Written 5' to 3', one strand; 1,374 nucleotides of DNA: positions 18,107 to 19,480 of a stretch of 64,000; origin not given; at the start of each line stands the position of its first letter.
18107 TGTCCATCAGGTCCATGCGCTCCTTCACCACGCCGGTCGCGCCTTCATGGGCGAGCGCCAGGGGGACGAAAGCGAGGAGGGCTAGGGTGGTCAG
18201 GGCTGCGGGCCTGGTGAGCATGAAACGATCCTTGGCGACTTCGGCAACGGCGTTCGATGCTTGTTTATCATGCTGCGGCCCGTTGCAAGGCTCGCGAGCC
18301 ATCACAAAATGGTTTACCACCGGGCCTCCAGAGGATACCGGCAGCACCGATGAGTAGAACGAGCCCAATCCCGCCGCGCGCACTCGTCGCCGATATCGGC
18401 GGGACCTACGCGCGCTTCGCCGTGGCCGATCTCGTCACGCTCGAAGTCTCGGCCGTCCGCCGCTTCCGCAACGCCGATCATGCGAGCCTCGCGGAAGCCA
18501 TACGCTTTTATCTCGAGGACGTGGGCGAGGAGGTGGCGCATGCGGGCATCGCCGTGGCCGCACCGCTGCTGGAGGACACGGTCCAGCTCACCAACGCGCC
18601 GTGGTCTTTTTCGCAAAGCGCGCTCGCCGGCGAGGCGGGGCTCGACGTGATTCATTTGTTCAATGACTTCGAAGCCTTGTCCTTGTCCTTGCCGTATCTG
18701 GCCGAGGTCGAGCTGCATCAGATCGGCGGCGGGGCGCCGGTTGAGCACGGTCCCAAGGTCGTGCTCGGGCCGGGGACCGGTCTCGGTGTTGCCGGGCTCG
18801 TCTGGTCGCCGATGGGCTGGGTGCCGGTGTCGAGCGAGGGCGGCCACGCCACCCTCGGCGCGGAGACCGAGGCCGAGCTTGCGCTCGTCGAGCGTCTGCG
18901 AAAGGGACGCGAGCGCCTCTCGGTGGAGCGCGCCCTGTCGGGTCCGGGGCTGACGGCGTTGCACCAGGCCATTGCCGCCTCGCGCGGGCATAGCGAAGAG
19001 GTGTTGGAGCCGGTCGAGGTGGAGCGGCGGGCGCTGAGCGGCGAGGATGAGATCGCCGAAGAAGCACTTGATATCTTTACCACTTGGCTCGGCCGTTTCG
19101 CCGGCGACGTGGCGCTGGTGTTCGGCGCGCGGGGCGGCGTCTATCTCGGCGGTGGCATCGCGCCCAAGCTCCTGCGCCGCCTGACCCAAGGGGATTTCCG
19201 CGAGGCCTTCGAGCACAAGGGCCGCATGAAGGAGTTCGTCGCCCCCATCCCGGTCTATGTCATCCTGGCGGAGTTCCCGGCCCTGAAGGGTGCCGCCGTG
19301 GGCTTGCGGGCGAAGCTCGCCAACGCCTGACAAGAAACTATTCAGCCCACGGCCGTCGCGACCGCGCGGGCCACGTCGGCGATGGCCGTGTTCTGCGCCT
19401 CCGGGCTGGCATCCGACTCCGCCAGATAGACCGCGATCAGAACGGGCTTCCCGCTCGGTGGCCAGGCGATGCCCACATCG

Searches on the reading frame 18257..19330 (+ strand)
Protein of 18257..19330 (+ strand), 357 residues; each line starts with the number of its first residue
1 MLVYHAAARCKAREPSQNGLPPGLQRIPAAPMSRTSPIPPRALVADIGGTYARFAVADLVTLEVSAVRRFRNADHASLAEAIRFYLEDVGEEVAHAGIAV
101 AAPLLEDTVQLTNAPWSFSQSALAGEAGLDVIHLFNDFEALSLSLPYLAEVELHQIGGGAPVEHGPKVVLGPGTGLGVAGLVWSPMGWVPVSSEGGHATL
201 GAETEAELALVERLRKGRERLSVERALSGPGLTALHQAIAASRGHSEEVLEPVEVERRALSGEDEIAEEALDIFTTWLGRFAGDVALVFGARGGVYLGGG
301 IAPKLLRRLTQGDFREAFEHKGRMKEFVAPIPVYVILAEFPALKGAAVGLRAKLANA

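Call 73: search_protein_families(library=ncbifam, proteins=[window:18257-19330:+], max_evalue=0.00001)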
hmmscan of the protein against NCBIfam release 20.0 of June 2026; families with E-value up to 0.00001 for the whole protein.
window:18257-19330:+ (357 aa): 7 families
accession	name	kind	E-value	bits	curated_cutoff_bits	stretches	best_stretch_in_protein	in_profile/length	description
NF001416.0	PRK00292.1-3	equivalog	1.9e-98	329.7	383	1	42-356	13-337/339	glucokinase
NF001414.0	PRK00292.1-1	equivalog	1.2e-85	287.6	502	1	42-355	5-318/321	glucokinase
NF010701.0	PRK14101.1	equivalog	3.1e-82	276.8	920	1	42-356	20-334/638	bifunctional transcriptional regulator/glucokinase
TIGR00749.1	glk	equivalog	3.4e-82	276.2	225.45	1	43-347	1-315/315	glucokinase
NF001415.0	PRK00292.1-2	equivalog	1.3e-80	271.2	333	1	42-352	4-343/346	glucokinase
NF001417.0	PRK00292.1-4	equivalog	5.2e-78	262.1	468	1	36-348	9-322/342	glucokinase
NF009073.0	PRK12408.1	subfamily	6.5e-75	252.3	240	1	33-336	9-318/338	glucokinase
